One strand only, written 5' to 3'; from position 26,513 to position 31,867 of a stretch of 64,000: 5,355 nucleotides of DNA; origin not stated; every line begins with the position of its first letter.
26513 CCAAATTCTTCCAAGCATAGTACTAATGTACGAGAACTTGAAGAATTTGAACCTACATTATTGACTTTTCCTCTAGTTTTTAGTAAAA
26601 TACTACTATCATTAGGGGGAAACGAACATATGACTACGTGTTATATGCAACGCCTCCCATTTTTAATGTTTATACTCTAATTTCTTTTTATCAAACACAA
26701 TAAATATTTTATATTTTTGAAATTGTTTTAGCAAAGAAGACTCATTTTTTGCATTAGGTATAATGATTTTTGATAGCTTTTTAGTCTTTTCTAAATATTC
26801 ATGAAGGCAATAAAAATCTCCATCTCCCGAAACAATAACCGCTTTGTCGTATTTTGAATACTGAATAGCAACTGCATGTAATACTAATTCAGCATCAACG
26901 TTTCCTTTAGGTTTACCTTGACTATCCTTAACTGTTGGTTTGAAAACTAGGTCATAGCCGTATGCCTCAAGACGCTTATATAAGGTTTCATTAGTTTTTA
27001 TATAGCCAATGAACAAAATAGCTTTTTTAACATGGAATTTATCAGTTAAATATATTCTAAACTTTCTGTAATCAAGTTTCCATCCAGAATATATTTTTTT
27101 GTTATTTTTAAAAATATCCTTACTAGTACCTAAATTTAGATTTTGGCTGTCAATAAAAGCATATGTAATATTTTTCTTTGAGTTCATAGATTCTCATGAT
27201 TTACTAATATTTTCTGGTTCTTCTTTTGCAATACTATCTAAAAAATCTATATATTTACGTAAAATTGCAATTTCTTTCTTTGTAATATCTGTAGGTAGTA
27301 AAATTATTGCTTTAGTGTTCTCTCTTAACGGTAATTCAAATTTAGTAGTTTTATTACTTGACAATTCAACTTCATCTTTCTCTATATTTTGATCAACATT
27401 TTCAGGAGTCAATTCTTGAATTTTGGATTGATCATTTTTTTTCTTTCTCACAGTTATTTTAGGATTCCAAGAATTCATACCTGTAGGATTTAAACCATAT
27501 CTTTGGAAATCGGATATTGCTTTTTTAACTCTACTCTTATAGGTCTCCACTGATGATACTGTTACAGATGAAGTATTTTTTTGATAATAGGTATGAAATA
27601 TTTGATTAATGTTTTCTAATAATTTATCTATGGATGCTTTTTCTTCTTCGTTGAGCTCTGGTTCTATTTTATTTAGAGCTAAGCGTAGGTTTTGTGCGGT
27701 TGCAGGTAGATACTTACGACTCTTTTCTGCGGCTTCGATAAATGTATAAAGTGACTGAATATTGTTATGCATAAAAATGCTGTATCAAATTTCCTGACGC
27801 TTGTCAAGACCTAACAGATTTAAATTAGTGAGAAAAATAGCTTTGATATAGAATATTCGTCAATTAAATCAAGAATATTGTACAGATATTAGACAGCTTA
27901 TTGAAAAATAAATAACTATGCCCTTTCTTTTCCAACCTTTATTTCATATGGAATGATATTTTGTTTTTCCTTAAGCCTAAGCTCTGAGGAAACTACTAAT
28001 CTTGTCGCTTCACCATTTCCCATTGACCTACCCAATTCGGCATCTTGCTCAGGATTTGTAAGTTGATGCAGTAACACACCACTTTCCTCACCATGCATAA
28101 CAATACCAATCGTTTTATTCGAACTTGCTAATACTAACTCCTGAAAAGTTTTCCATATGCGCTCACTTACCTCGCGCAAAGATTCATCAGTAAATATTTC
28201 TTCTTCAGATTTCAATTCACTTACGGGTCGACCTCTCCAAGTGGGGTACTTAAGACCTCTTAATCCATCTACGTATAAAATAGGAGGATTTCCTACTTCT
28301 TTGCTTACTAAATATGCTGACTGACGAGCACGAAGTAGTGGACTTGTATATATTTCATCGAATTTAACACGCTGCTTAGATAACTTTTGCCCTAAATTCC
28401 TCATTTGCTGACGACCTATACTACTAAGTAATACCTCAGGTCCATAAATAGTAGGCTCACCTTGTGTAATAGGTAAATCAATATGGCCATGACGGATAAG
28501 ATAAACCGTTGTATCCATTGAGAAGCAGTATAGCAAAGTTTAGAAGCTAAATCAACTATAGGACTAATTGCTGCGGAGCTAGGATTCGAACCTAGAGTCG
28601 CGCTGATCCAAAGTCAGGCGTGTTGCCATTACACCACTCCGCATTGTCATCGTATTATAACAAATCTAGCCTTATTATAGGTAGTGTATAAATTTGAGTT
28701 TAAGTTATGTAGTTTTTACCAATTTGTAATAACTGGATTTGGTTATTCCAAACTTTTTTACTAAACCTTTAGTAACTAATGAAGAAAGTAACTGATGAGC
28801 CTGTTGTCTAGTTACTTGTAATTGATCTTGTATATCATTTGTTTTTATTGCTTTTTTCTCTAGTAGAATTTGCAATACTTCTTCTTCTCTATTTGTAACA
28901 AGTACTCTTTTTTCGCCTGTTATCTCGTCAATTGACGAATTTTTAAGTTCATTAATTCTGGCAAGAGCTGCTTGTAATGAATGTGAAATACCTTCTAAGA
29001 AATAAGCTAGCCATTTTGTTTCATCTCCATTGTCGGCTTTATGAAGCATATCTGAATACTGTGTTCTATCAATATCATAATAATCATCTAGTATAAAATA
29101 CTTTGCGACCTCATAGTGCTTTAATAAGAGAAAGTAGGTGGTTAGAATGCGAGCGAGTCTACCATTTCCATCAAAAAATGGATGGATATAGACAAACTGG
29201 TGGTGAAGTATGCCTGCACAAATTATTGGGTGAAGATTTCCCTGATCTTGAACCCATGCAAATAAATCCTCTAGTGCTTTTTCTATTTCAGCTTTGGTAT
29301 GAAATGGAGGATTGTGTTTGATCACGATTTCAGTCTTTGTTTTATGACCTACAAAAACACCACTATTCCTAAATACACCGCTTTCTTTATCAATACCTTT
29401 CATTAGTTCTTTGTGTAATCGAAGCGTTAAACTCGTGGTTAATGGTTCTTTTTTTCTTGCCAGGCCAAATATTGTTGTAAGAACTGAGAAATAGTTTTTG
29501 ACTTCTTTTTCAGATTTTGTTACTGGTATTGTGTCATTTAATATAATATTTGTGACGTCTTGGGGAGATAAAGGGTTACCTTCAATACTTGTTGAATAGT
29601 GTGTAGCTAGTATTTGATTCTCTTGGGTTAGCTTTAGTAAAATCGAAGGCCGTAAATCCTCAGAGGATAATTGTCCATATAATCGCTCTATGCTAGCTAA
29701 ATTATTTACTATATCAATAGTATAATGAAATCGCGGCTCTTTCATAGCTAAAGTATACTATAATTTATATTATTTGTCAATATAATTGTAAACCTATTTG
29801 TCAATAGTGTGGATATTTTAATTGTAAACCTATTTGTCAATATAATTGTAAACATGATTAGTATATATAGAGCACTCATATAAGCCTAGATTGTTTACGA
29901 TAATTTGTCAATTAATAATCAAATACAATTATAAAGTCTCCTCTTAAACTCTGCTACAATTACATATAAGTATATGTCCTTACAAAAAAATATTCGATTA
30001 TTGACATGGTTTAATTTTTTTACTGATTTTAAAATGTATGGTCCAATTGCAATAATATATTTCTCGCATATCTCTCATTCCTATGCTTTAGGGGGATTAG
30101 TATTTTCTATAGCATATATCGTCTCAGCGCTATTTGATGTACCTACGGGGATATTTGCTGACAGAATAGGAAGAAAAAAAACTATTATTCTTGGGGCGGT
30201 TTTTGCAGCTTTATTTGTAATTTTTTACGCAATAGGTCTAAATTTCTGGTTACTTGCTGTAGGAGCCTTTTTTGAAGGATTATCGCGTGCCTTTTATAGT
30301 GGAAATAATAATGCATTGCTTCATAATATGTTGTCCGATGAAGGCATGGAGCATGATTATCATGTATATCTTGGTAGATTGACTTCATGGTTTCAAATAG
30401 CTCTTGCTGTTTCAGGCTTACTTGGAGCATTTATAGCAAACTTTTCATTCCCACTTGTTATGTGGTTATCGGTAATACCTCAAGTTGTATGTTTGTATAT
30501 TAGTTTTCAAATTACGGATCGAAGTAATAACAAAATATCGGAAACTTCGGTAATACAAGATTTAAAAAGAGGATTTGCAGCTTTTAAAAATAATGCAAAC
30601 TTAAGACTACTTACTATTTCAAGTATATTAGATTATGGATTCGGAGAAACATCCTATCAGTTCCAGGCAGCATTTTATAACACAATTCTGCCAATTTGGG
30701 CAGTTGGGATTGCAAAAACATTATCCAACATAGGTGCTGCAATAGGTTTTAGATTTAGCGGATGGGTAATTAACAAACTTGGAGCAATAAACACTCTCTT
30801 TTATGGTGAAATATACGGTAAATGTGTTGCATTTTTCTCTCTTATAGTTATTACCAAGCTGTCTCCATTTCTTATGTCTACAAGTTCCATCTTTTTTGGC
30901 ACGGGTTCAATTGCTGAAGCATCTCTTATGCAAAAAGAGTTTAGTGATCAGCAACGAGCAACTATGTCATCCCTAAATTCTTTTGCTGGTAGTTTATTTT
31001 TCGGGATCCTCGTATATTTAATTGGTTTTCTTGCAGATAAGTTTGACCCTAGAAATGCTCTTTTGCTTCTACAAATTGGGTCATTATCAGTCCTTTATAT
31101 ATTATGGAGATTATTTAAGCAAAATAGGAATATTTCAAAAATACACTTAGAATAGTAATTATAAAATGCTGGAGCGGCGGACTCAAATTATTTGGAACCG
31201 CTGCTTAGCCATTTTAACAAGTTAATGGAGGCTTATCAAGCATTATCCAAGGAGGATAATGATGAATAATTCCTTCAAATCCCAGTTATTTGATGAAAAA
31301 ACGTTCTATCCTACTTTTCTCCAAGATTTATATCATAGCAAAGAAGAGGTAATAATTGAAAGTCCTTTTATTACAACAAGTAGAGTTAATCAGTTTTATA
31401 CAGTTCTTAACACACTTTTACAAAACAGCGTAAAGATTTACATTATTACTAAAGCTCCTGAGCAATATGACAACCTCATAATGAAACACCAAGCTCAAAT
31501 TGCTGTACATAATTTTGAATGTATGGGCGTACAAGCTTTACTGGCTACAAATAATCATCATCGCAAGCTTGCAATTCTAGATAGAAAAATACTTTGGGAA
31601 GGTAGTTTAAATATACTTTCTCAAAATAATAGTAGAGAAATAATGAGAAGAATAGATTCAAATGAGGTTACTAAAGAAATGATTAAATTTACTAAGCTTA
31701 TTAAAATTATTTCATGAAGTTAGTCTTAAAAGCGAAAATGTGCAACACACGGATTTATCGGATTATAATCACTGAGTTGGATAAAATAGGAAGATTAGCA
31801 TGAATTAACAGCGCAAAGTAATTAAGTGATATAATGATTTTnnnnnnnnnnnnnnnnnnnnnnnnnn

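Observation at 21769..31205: Dispersed ~35-nt intergenic repeat family (seven copies in 10 kb) with companion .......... and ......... motifs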

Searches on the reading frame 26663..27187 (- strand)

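Call 15: search_protein_families(library=pfam, proteins=[window:26663-27187:-], max_evalue=0.01)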
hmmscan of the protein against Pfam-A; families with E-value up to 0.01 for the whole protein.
window:26663-27187:- (174 aa): 1 family
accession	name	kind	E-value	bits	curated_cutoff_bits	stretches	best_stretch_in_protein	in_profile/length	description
PF01936.24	NYN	-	3e-14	54.2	24.2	1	11-156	5-138/145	NYN domain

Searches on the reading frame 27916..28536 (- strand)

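Call 16: search_protein_families(library=pfam, proteins=[window:27916-28536:-], max_evalue=0.01)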
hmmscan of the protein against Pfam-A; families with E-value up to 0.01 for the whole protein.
window:27916-28536:- (206 aa): 1 family
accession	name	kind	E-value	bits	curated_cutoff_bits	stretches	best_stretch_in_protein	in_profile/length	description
PF00300.27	His_Phos_1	-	3.7e-24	85.9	21.7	1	11-184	1-183/194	Histidine phosphatase superfamily (branch 1)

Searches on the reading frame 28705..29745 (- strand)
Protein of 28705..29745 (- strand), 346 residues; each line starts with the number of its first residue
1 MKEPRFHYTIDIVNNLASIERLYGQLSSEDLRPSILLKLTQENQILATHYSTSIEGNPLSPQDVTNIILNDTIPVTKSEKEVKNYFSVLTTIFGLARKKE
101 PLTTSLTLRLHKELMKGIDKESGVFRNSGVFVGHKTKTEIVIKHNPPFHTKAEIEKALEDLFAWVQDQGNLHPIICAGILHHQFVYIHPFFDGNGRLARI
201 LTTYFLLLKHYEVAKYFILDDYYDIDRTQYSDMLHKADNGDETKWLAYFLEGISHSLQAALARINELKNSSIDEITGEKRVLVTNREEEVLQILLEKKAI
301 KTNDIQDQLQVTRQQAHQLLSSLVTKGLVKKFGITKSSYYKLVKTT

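Call 16: search_protein_families(library=pfam, proteins=[window:28705-29745:-], max_evalue=0.01)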
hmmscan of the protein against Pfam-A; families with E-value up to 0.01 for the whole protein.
window:28705-29745:- (346 aa): 8 families
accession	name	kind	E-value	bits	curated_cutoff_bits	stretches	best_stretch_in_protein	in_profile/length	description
PF02661.23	Fic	-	6.2e-19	69.1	24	1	101-206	1-93/93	Fic/DOC family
PF01978.25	TrmB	-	5.2e-06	26.7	25.6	1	285-343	8-65/68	Sugar-specific transcriptional regulator TrmB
PF08676.16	MutL_C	-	0.0011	19.1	25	1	98-170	44-116/142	MutL C terminal dimerisation domain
PF03965.22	Penicillinase_R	-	0.0024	18.6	22.6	1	284-340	2-62/115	Penicillinase repressor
PF12802.13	MarR_2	-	0.0027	18.3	27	1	296-331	16-52/61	MarR family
PF01399.33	PCI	-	0.0036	17.9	22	1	286-330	26-70/84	PCI domain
PF22536.2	POLR3C_WHD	-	0.0038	17.6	30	1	290-340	16-66/77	POLR3C, C-terminal winged-helix domain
PF02002.24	TFIIE_alpha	-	0.0051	17.1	22.9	0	288-330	16-58/105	TFIIE alpha subunit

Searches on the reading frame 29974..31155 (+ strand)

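Call 16: search_protein_families(library=pfam, proteins=[window:29974-31155:+], max_evalue=0.01)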
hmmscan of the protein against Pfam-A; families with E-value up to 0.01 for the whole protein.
window:29974-31155:+ (393 aa): 1 family
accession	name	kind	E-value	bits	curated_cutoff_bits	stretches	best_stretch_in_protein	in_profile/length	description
PF07690.21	MFS_1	-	3.2e-25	89.2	33.4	1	13-342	6-342/347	Major Facilitator Superfamily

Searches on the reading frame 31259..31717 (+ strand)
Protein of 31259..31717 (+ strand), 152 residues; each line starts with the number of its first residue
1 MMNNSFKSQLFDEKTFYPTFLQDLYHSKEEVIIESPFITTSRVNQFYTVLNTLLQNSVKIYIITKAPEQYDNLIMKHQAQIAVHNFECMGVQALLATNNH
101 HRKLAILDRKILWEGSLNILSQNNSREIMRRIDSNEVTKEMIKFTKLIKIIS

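Call 16: search_protein_families(library=pfam, proteins=[window:31259-31717:+], max_evalue=0.01)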
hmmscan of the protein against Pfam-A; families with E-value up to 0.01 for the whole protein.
window:31259-31717:+ (152 aa): 1 family
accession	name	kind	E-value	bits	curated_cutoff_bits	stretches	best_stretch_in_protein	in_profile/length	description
PF13091.12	PLDc_2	-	3.9e-10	40.1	27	1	22-143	3-126/132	PLD-like domain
